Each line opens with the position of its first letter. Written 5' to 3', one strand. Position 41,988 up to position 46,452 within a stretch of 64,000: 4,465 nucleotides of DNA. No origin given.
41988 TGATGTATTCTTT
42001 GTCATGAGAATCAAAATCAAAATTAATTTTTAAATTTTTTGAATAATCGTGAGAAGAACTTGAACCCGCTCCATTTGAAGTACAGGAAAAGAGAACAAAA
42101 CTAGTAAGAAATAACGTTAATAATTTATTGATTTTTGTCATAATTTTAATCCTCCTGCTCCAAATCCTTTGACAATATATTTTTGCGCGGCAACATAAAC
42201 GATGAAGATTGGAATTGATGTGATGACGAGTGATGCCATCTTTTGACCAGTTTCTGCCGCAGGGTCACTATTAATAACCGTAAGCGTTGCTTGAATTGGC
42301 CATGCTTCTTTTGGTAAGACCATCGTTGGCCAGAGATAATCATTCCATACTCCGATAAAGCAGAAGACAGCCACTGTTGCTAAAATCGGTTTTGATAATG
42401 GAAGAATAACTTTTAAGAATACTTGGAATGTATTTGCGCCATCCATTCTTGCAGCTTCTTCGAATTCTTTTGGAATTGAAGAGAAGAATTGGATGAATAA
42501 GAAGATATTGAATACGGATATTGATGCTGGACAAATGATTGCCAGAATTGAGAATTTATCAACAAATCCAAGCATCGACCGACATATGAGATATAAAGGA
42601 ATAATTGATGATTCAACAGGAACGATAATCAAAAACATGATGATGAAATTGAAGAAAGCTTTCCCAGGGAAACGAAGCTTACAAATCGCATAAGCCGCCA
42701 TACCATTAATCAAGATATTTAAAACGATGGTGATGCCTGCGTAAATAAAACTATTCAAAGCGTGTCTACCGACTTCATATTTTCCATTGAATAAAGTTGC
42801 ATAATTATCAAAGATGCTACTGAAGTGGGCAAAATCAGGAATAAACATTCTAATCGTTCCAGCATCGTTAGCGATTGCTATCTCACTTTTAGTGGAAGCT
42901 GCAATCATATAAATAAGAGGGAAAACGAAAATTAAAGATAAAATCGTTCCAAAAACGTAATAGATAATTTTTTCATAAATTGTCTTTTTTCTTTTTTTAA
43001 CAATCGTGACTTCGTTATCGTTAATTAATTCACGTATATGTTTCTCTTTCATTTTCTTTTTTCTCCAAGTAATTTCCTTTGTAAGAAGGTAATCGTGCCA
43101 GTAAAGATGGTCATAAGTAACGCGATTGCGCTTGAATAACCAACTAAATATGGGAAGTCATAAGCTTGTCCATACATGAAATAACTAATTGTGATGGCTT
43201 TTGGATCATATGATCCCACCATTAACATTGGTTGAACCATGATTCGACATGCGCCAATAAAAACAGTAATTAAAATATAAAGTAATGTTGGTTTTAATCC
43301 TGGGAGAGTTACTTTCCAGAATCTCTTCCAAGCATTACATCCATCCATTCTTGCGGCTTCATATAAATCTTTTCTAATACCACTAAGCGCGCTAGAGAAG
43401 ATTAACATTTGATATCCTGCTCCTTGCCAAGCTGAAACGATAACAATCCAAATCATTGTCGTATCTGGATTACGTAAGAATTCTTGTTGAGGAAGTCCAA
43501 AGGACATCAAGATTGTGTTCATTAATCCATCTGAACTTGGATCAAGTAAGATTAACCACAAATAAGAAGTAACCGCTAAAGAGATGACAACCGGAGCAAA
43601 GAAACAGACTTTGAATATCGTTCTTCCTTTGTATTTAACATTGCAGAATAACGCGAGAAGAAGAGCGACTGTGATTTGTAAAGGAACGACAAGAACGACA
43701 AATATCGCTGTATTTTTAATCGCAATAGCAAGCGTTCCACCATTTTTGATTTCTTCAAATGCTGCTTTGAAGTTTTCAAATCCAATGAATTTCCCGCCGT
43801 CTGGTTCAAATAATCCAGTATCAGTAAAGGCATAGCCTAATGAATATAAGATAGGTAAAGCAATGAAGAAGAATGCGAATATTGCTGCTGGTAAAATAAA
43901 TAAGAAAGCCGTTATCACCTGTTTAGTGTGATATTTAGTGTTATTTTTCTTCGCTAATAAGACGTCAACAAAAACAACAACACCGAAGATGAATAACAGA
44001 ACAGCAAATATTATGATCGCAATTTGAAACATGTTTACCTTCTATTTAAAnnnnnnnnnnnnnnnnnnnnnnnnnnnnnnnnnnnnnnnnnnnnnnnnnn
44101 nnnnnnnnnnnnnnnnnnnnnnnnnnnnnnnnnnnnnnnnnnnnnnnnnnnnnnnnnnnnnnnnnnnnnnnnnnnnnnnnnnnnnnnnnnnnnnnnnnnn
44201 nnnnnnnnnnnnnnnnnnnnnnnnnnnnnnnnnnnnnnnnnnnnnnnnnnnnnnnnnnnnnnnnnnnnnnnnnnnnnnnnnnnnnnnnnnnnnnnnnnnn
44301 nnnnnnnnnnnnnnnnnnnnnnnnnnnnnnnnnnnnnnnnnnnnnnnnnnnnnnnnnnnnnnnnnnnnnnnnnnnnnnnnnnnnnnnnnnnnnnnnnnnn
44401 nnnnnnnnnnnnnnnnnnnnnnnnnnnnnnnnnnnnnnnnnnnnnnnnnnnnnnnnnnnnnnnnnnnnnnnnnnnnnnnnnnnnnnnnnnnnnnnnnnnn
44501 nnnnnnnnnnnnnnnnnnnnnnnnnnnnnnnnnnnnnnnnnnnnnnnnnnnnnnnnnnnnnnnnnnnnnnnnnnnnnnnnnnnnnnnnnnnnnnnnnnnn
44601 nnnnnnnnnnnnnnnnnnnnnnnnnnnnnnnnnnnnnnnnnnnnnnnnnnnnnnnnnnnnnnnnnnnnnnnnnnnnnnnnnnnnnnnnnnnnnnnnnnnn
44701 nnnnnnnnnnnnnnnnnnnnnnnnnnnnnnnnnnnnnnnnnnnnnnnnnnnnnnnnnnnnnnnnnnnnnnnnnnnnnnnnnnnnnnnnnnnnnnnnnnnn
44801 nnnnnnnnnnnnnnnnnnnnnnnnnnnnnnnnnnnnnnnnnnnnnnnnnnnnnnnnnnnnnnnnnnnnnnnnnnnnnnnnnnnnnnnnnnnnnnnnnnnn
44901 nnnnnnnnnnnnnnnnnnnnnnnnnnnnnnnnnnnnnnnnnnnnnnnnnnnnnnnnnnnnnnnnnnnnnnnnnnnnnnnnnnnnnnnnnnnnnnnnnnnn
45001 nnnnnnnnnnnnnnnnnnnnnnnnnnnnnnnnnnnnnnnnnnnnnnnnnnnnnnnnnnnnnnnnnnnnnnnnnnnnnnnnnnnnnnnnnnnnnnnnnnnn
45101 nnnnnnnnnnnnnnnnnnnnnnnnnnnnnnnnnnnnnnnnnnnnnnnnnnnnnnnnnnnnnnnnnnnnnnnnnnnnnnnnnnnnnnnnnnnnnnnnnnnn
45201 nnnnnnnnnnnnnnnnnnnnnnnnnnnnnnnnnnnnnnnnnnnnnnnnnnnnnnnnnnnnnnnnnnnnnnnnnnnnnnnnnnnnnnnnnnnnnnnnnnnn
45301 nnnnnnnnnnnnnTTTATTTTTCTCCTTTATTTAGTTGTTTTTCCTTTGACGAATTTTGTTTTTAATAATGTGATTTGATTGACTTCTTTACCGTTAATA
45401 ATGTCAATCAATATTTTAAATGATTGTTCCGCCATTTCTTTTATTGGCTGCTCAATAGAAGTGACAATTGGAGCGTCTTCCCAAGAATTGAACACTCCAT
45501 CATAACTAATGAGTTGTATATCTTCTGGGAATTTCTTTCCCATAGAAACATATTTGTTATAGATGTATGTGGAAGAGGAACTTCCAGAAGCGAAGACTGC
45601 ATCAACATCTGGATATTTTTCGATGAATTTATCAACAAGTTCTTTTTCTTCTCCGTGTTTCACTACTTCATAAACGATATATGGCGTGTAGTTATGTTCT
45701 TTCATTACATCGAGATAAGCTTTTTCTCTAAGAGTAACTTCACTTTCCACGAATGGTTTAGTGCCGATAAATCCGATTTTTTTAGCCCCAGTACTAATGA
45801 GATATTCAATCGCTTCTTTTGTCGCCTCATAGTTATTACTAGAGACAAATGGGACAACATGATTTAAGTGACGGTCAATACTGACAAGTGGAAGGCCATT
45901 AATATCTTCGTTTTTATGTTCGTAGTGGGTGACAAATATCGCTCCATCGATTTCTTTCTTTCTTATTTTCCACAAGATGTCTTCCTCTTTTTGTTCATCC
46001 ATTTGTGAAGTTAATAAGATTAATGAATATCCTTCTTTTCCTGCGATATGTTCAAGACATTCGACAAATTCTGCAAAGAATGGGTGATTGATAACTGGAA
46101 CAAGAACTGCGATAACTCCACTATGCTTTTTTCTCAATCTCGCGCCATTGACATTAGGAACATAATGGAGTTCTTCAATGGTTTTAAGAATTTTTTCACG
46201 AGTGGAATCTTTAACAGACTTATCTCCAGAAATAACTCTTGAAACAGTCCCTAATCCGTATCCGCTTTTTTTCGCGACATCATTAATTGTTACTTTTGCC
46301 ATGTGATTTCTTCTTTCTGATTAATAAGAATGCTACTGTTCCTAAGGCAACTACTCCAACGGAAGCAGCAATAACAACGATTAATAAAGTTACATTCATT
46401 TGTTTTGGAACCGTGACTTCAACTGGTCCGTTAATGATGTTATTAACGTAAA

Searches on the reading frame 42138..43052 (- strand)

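Call 13: search_protein_families(library=pfam, proteins=[window:42138-43052:-], max_evalue=0.001)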
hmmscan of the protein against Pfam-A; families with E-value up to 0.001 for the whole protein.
window:42138-43052:- (304 aa): 1 family
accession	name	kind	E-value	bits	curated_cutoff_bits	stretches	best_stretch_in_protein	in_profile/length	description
PF00528.27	BPD_transp_1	-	9.9e-20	71.5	26.4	1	124-296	10-181/184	Binding-protein-dependent transport system inner membrane component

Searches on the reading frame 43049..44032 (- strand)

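Call 13: search_protein_families(library=pfam, proteins=[window:43049-44032:-], max_evalue=0.001)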
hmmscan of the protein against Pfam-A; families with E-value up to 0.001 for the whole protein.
window:43049-44032:- (327 aa): 1 family
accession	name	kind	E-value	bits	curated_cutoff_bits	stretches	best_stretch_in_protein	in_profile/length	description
PF00528.27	BPD_transp_1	-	2.1e-16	60.6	26.4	1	121-320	3-181/184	Binding-protein-dependent transport system inner membrane component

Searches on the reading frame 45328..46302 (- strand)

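Call 13: search_protein_families(library=pfam, proteins=[window:45328-46302:-], max_evalue=0.001)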
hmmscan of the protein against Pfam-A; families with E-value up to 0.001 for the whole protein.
window:45328-46302:- (324 aa): 4 families
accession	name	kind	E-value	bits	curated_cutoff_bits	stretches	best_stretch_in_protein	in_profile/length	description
PF13377.12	Peripla_BP_3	-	5.9e-17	62.7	26.5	1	165-323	1-167/167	Periplasmic binding protein-like domain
PF00532.27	Peripla_BP_1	-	1.3e-16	61.4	22.2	1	62-317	2-277/281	Periplasmic binding proteins and sugar binding domain of LacI family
PF00356.27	LacI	-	1.8e-16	60.1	27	1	5-50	1-46/46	Bacterial regulatory proteins, lacI family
PF13407.12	Peripla_BP_4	-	3.5e-08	33.7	35.1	1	64-306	1-258/258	Periplasmic binding protein domain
